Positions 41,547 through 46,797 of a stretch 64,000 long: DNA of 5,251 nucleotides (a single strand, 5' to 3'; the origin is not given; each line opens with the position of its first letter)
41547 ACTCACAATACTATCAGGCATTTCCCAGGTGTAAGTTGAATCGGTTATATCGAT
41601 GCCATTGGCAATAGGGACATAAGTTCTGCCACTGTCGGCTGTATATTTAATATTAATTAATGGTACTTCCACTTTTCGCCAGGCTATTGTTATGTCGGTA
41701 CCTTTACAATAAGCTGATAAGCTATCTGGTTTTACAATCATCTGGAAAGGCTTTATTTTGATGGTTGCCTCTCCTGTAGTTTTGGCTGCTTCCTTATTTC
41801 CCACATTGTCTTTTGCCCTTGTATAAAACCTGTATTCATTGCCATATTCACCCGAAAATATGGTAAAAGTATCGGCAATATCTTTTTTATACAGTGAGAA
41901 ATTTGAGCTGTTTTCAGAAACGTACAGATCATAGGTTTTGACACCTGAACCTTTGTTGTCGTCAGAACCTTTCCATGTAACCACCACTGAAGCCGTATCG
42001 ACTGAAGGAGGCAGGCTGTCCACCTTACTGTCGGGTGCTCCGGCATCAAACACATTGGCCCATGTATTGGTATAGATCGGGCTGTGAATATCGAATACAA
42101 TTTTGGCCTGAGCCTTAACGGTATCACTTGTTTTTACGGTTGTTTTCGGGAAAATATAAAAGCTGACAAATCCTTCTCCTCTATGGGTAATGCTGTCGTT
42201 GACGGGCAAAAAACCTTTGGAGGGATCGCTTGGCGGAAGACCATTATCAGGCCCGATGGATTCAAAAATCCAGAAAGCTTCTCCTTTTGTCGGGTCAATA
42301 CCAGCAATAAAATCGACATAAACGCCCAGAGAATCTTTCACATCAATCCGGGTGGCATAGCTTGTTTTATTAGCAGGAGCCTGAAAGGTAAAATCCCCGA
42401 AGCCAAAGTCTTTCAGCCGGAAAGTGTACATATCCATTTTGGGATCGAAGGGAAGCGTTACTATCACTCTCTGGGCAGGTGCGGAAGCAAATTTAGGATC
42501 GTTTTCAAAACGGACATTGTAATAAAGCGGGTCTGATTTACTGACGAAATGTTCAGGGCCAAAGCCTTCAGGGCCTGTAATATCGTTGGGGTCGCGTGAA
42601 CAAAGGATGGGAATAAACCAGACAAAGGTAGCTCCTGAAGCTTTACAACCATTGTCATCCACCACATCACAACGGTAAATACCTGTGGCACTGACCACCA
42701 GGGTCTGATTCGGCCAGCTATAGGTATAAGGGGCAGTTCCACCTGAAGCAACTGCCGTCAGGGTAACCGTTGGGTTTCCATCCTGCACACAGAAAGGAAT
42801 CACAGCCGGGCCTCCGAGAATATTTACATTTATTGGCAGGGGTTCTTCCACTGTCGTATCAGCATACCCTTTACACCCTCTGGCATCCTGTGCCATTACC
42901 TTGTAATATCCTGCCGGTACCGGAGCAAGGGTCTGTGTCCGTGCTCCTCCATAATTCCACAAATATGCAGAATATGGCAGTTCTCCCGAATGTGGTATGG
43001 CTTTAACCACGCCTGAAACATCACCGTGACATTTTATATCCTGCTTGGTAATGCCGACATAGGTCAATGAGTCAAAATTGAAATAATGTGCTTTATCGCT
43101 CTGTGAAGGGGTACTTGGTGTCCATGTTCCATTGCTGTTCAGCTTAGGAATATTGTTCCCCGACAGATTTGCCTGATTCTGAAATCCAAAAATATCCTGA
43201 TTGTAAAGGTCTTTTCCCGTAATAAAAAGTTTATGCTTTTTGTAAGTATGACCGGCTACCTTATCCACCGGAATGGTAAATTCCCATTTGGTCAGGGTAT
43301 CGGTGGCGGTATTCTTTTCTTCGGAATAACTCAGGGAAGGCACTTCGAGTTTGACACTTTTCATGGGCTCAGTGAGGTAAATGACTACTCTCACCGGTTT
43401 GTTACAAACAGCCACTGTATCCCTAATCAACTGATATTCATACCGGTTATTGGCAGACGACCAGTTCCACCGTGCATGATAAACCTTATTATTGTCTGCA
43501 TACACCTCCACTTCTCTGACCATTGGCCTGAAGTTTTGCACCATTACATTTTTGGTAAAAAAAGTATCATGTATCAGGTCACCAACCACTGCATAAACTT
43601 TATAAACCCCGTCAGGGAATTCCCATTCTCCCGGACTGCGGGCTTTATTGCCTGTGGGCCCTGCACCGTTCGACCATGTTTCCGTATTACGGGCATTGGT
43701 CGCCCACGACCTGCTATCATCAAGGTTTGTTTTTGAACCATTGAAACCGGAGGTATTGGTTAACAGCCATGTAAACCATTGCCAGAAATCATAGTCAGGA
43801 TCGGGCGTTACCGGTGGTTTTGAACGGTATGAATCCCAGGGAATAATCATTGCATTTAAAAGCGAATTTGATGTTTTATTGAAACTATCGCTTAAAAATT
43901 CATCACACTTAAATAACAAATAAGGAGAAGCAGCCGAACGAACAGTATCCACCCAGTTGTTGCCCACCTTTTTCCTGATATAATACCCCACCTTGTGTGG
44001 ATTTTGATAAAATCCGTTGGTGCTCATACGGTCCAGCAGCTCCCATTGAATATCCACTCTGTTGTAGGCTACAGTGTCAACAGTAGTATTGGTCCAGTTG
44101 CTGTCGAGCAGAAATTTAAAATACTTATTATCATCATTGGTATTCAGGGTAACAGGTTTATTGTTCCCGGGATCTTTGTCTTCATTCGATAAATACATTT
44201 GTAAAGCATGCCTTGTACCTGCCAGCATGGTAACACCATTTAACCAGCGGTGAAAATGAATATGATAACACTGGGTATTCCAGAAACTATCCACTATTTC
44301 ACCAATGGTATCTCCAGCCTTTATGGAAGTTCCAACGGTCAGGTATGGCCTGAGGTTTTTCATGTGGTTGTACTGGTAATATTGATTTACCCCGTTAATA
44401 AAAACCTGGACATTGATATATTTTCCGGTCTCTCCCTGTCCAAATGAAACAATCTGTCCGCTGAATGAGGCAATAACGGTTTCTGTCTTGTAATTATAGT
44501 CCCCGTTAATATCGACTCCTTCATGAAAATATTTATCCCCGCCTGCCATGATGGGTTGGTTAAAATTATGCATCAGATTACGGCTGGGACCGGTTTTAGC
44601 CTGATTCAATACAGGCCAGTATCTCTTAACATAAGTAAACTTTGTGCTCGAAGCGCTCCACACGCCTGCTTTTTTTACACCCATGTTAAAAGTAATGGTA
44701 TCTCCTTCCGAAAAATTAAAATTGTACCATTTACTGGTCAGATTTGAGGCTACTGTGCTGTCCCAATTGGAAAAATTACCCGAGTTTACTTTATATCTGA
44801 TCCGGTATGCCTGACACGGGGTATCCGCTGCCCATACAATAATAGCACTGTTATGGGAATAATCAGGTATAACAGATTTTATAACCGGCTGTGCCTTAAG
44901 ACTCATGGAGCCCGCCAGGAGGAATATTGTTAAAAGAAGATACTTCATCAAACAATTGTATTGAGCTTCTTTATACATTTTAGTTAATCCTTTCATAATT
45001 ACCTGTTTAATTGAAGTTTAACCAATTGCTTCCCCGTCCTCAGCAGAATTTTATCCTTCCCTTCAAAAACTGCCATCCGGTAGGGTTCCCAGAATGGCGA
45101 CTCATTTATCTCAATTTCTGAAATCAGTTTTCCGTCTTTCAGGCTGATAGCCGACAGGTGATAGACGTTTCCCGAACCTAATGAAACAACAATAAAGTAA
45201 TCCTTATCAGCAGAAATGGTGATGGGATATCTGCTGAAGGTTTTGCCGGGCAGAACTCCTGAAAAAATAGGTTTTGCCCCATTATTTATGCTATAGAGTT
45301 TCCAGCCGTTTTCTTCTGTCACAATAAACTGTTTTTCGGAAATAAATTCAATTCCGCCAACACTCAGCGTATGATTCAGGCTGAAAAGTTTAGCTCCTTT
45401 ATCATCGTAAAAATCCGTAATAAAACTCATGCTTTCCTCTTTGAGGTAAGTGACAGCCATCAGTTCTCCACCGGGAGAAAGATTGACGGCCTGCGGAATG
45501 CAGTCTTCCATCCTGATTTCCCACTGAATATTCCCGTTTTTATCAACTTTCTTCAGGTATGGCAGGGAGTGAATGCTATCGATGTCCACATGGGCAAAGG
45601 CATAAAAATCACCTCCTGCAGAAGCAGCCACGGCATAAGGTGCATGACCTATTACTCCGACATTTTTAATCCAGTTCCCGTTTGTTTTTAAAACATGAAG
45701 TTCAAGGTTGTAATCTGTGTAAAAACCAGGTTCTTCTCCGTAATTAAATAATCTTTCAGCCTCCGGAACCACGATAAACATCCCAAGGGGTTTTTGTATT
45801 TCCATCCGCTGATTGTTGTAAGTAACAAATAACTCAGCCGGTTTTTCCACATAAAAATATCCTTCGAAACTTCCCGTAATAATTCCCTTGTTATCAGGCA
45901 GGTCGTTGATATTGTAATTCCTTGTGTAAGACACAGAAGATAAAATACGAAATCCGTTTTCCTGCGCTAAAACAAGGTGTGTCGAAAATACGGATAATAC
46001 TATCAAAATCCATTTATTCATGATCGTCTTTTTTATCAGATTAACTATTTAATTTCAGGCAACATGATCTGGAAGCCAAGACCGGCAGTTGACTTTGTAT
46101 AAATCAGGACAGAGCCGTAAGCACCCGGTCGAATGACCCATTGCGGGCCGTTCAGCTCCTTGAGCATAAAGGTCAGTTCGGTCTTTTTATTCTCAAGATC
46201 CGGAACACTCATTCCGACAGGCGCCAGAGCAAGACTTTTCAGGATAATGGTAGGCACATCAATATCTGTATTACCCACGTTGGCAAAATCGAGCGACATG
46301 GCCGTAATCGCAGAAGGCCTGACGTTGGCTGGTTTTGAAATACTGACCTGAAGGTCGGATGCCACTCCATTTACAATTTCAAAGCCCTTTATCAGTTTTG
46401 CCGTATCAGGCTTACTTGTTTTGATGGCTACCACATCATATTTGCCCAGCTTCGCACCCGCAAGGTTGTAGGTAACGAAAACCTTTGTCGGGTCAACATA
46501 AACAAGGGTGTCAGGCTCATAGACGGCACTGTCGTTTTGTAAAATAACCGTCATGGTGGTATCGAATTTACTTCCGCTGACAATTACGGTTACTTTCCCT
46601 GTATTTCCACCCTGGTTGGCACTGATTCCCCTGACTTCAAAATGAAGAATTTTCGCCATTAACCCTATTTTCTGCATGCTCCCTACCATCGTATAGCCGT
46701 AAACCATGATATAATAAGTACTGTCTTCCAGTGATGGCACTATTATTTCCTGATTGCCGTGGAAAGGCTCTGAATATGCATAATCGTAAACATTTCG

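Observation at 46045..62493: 5482-aa giant surface protein with GEVED-motif N-terminus and no recognisable T9SS sorting domain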

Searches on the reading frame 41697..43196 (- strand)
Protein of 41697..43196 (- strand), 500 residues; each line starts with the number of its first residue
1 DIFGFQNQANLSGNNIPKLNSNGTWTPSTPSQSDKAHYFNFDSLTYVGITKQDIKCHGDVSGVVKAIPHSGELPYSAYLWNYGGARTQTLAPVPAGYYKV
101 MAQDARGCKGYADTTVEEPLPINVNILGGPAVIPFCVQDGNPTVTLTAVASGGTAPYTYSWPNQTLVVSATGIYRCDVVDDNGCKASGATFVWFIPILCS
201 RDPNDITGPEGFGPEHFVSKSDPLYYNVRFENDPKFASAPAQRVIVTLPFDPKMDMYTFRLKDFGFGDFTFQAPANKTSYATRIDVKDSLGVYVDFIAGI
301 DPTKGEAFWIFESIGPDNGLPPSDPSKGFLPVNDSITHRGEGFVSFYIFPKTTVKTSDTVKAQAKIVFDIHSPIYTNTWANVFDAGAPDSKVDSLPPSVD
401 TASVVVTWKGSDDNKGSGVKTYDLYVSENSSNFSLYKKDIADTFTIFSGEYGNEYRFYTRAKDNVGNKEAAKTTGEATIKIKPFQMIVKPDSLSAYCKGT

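Call 60: search_protein_families(library=pfam, proteins=[window:41697-43196:-], max_evalue=0.01)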
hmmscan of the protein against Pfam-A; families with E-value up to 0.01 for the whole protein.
window:41697-43196:- (500 aa): 2 families
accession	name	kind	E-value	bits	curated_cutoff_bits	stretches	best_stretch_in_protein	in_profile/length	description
PF24595.1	DUF7619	-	3.3e-16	60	27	2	330-381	81-132/133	Domain of unknown function (DUF7619)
PF13573.12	SprB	-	1.5e-08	34.6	28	1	136-163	9-34/37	SprB repeat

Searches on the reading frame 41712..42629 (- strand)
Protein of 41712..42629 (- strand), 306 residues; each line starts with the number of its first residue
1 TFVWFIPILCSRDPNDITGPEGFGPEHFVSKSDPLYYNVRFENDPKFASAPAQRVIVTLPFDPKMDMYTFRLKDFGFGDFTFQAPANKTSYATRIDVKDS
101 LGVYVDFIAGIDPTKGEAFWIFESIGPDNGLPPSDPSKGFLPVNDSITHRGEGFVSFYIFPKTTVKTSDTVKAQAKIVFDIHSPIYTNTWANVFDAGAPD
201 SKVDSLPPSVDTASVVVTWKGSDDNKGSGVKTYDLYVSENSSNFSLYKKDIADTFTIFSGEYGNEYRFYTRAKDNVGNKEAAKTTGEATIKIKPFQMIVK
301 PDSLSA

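Call 90: find_homologous_proteins(query=window:41712-42629:-, max_evalue=1e-10)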
Query window:41712-42629:- (306 aa): 109 proteins with E <= 1e-10 among 590 candidates.
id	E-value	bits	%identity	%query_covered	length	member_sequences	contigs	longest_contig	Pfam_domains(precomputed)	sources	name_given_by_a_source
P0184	3.3e-84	301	52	91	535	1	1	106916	PF18962.8,PF24595.2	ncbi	ncbi:MAG: DUF7619 domain-containing protein [Adhaeribacter sp.]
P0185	1.4e-82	296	48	94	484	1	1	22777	PF24595.2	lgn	-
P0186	2.3e-81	292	49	91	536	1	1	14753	PF13573.13,PF24595.2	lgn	-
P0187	1.0e-80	290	48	94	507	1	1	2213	PF24595.2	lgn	-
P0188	1.5e-80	289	47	94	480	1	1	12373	PF24595.2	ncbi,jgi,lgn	-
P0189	1.2e-79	286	51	90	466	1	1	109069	PF24595.2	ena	-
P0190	1.8e-79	286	48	94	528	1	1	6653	PF24595.2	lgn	-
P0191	2.0e-79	285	48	94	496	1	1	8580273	PF24595.2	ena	-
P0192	2.7e-79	285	49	94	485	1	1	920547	PF24595.2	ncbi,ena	-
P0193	3.2e-79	285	46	94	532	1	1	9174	PF18962.8,PF24595.2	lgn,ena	-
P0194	3.4e-79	285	50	92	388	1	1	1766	PF24595.2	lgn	-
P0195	4.7e-79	284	48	93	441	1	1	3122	PF13585.13,PF18962.8,PF24595.2,PF13860.13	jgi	-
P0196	5.3e-79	284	48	94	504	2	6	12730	PF24595.2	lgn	-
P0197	5.6e-79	284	46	96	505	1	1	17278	PF24595.2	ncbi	-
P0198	9.3e-79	283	50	88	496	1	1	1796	PF13573.13,PF24595.2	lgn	-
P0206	1.9e-75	272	49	82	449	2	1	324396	PF18962.8,PF24595.2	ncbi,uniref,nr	ncbi:hypothetical protein BWI96_10520 [Siphonobacter sp. SORGH_AS_0500]|uniref:T9SS type A sorting d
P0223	5.9e-69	251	46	91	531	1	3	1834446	PF18962.8,PF24595.2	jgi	jgi:hypothetical protein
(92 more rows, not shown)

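Call 92: find_encoding_contigs(protein=P0206, flank=10000, max_places=2)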
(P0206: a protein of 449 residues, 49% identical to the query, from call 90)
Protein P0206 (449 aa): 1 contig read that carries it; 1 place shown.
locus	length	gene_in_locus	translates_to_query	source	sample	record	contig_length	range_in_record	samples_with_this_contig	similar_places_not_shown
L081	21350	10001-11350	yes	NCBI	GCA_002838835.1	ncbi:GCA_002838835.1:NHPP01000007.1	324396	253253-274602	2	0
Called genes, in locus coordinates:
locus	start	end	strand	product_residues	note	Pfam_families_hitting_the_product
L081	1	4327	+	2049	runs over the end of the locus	PF21868:GbpA_D3 (faint), PF07705:CARDB, PF16116:DUF4832 (faint), PF07705:CARDB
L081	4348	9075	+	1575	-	PF20148:DUF6531, PF25023:TEN_YD-shell, PF05593:RHS_repeat, PF25023:TEN_YD-shell, PF05593:RHS_repeat, PF25023:TEN_YD-shell, PF05593:RHS_repeat, PF25023:TEN_YD-shell, +4 more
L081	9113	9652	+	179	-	-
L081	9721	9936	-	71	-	-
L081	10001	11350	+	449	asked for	PF24595:DUF7619, PF18962:Por_Secre_tail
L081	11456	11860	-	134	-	-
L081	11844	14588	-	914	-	PF08751:TrwC, PF13245:AAA_19, PF13604:AAA_30, PF01443:Viral_helicase1, PF22232:TraI_hel_assoc_N, PF13538:UvrD_C_2 (weak)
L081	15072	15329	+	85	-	-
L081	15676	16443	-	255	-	-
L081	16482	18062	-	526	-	PF02534:T4SS-DNA_transf (faint), PF12696:TraG-D_C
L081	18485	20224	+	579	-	PF07719:TPR_2 (faint), PF13374:TPR_10 (faint), PF13424:TPR_12 (faint), PF07536:HWE_HK (faint), PF07568:HisKA_2, PF02518:HATPase_c, PF13581:HATPase_c_2 (weak)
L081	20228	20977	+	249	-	PF00072:Response_reg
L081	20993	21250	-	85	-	-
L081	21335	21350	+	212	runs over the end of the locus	-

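Call 93: find_encoding_contigs(protein=P0184, flank=10000, max_places=2)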
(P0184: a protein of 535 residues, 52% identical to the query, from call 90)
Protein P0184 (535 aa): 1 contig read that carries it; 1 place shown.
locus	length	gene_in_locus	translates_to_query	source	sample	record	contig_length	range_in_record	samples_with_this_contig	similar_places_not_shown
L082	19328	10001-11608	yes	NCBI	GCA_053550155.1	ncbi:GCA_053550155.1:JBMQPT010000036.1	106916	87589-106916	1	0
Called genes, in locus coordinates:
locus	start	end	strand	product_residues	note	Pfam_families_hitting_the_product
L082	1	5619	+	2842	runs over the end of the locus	PF00801:PKD, PF18911:PKD_4 (faint), PF19408:PKD_6 (weak), PF18887:MBG_3, PF07705:CARDB (weak), PF16116:DUF4832 (faint), PF07705:CARDB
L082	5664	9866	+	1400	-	PF20148:DUF6531, PF25023:TEN_YD-shell, PF25023:TEN_YD-shell, PF05593:RHS_repeat, PF05593:RHS_repeat, PF25023:TEN_YD-shell, PF05593:RHS_repeat, PF25023:TEN_YD-shell, +2 more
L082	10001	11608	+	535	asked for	PF24595:DUF7619, PF18962:Por_Secre_tail (weak)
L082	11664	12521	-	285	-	PF19898:DUF6371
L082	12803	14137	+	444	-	PF00884:Sulfatase, PF01663:Phosphodiest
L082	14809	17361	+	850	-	PF09423:PhoD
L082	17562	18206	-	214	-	-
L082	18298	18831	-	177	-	-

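Call 94: find_encoding_contigs(protein=P0191, flank=10000, max_places=2)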
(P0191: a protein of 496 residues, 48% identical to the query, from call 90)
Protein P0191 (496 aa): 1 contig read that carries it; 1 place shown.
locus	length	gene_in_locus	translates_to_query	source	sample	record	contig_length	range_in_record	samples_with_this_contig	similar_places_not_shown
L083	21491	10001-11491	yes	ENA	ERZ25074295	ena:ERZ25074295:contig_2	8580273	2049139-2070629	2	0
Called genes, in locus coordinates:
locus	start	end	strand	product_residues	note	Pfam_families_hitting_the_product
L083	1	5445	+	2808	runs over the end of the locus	PF07705:CARDB, PF16116:DUF4832 (faint), PF07705:CARDB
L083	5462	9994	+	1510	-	PF20148:DUF6531, PF05593:RHS_repeat, PF25023:TEN_YD-shell, PF05593:RHS_repeat, PF25023:TEN_YD-shell, PF05593:RHS_repeat (weak), PF05593:RHS_repeat, PF25023:TEN_YD-shell, +3 more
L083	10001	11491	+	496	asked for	PF24595:DUF7619 (weak)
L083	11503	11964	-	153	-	PF11171:DUF2958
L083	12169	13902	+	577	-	PF07995:GSDH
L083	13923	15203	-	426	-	PF01266:DAO (faint), PF07992:Pyr_redox_2, PF00070:Pyr_redox (weak), PF22366:NDH2_C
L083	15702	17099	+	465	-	PF00512:HisKA (weak), PF02518:HATPase_c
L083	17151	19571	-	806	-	PF13620:CarboxypepD_reg (weak), PF13715:CarbopepD_reg_2, PF17210:SdrD_B (weak), PF07715:Plug, PF00593:TonB_dep_Rec_b-barrel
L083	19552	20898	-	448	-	PF05090:HTTM, PF22777:VKGC_lumenal_dom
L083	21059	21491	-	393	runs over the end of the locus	PF09375:Peptidase_M75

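Call 95: find_encoding_contigs(protein=P0223, flank=10000, max_places=2)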
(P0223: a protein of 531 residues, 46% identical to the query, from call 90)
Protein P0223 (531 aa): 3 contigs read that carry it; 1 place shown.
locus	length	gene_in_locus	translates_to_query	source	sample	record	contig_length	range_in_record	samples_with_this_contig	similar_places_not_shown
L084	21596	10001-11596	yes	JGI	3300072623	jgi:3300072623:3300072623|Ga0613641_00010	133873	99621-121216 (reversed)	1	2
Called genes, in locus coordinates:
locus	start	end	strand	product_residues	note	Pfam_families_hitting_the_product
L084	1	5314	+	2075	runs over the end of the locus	PF07705:CARDB, PF16116:DUF4832 (faint), PF07705:CARDB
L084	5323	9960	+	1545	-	PF25023:TEN_YD-shell, PF05593:RHS_repeat, PF25023:TEN_YD-shell, PF05593:RHS_repeat, PF25023:TEN_YD-shell, PF05593:RHS_repeat, PF25023:TEN_YD-shell, PF25023:TEN_YD-shell, +4 more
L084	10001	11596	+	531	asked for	PF24595:DUF7619 (weak), PF18962:Por_Secre_tail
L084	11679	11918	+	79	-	-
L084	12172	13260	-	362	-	-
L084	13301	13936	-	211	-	PF00072:Response_reg, PF00196:GerE, PF08281:Sigma70_r4_2 (weak)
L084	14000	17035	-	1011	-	PF07494:Reg_prop (faint), PF07495:Y_Y_Y, PF07730:HisKA_3, PF02518:HATPase_c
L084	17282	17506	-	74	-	-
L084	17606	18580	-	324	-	-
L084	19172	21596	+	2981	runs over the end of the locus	PF00668:Condensation, PF00501:AMP-binding, PF08242:Methyltransf_12, PF13649:Methyltransf_25, PF13847:Methyltransf_31, PF00550:PP-binding, PF00668:Condensation, PF00501:AMP-binding, +5 more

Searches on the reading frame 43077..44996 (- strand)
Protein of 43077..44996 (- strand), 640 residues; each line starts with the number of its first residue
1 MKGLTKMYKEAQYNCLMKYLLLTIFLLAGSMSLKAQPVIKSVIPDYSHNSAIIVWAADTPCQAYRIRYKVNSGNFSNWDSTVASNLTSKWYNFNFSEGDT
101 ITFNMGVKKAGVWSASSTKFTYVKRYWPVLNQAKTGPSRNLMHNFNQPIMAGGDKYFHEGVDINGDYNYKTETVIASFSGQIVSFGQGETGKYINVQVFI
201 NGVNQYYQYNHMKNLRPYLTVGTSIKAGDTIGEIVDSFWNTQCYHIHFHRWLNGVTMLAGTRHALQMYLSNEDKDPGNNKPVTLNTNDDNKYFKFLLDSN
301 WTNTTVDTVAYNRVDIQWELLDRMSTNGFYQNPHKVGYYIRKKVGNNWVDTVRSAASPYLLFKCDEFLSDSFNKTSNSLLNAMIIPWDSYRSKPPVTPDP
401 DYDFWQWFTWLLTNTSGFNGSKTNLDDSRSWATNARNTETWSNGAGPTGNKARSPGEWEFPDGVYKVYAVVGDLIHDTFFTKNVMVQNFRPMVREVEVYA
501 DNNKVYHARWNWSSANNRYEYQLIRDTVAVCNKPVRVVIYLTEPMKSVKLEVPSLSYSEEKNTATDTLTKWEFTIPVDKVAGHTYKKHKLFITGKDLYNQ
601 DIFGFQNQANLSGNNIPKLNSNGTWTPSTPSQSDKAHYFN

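Call 101: search_protein_families(library=pfam, proteins=[window:43077-44996:-], max_evalue=0.1)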
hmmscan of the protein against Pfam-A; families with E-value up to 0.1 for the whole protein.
window:43077-44996:- (640 aa): 1 family
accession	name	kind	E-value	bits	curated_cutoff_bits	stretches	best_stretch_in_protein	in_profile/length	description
PF01551.29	Peptidase_M23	-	7.1e-10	39.4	28.7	1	157-255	2-92/96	Peptidase family M23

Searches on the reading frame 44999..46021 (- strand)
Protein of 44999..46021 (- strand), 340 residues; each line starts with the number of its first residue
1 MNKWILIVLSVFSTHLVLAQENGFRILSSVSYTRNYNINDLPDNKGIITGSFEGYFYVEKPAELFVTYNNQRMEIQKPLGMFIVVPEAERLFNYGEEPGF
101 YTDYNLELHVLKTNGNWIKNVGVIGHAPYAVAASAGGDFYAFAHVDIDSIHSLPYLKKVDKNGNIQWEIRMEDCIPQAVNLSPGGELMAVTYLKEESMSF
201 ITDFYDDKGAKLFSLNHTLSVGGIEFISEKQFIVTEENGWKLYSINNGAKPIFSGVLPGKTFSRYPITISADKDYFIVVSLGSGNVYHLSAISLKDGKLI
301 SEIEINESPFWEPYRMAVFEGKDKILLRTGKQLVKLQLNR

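Call 7: search_protein_families(library=pfam, proteins=[window:44999-46021:-], max_evalue=0.01)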
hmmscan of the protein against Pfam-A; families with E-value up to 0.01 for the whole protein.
window:44999-46021:- (340 aa): 1 family
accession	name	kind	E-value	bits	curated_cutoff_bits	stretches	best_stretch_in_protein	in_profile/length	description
PF18975.6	DUF5711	-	9.7e-06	25.5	26.3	0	154-199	117-165/344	Family of unknown function (DUF5711)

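Call 8: search_protein_families(library=ncbifam, proteins=[window:44999-46021:-], max_evalue=10)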
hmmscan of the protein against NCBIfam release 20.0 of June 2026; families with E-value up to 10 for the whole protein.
window:44999-46021:- (340 aa): 0 families

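Call 34: find_encoding_contigs(protein=window:44999-46021:-, flank=10000, max_places=6)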
Protein window:44999-46021:- (340 aa): 1 contig read that carries it; 1 place shown.
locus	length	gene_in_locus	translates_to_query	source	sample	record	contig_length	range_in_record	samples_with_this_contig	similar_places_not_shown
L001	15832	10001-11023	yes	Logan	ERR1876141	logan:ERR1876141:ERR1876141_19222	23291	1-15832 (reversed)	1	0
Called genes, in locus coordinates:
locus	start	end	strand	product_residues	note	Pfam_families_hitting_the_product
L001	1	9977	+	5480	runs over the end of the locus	PF20009:GEVED, PF13229:Beta_helix (faint), PF16116:DUF4832 (faint), PF05048:NosD (weak), PF07705:CARDB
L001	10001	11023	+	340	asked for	PF18975:DUF5711 (faint)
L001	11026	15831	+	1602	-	?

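Call 76: search_solved_structures(query=window:44999-46021:-, max_evalue=10)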
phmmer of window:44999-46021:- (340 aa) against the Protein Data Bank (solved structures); distinct sequences matched with E-value up to 10: 1.
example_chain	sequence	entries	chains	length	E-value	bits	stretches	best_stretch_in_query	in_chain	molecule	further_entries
4epc_A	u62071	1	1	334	0.3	13.1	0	190-245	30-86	N-acetylmuramoyl-L-alanine amidase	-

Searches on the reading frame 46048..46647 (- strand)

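Call 9: search_protein_families(library=pfam, proteins=[window:46048-46647:-], max_evalue=10)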
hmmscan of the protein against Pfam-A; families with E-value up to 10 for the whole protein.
window:46048-46647:- (200 aa): 2 families
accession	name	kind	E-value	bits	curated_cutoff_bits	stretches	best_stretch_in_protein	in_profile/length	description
PF17787.7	PH_14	-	0.048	13.9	22.7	1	37-93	16-73/131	PH domain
PF14155.11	DUF4307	-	0.099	13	27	1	78-132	29-84/111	Domain of unknown function (DUF4307)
